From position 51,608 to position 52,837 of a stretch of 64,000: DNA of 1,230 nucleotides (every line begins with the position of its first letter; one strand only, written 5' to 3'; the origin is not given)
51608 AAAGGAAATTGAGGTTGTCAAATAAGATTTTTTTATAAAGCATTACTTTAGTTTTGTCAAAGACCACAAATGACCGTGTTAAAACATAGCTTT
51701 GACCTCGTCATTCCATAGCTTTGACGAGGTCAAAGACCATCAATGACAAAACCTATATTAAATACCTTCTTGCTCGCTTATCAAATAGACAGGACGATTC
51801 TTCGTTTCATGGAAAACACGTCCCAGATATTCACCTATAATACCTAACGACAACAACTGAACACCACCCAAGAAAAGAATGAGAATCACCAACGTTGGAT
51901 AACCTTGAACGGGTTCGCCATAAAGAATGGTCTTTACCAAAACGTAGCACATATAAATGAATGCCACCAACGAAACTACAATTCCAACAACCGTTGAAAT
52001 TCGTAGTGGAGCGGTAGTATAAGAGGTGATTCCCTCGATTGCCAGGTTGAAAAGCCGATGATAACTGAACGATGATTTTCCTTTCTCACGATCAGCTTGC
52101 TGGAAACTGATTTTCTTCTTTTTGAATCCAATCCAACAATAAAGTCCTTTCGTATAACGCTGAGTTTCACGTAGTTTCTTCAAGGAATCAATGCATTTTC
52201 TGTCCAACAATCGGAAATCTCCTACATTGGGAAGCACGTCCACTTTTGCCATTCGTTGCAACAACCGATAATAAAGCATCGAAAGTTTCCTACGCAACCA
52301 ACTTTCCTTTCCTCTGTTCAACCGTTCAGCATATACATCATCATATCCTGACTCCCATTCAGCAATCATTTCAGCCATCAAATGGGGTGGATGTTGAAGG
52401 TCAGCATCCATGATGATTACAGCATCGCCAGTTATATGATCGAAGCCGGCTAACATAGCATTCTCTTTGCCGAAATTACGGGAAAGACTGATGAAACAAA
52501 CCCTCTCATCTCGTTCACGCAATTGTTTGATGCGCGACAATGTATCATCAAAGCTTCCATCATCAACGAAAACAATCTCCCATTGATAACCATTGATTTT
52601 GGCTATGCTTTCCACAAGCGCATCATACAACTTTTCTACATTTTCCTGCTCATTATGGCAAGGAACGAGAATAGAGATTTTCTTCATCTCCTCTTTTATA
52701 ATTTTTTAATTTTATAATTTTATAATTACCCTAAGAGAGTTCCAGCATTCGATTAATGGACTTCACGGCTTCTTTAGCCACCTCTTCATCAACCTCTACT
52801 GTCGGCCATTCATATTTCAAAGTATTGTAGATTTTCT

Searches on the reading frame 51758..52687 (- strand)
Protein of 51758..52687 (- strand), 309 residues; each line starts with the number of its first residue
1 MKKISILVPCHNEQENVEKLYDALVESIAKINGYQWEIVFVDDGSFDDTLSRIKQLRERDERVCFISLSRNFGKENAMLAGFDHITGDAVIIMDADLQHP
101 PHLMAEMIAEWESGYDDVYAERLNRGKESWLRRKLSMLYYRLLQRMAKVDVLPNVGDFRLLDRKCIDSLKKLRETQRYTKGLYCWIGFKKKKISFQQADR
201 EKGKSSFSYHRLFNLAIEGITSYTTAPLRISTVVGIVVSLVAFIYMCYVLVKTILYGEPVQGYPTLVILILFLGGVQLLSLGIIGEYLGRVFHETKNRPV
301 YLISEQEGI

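Call 65: search_protein_families(library=pfam, proteins=[window:51758-52687:-])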
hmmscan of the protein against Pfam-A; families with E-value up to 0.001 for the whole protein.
window:51758-52687:- (309 aa): 4 families
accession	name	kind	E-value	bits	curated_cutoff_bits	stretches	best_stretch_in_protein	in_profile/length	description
PF00535.33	Glycos_transf_2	-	4e-35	121.7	23.3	1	5-166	1-164/168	Glycosyl transferase family 2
PF13641.12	Glyco_tranf_2_3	-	1.3e-06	29.1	27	1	4-107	3-107/230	Glycosyltransferase like family 2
PF10111.15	Glyco_tranf_2_2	-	4.1e-05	23.7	27.3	1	26-102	20-97/276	Glycosyltransferase like family 2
PF16140.10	DUF4848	-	0.00097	19.2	22.8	0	38-119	10-85/216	Domain of unknown function (DUF4848)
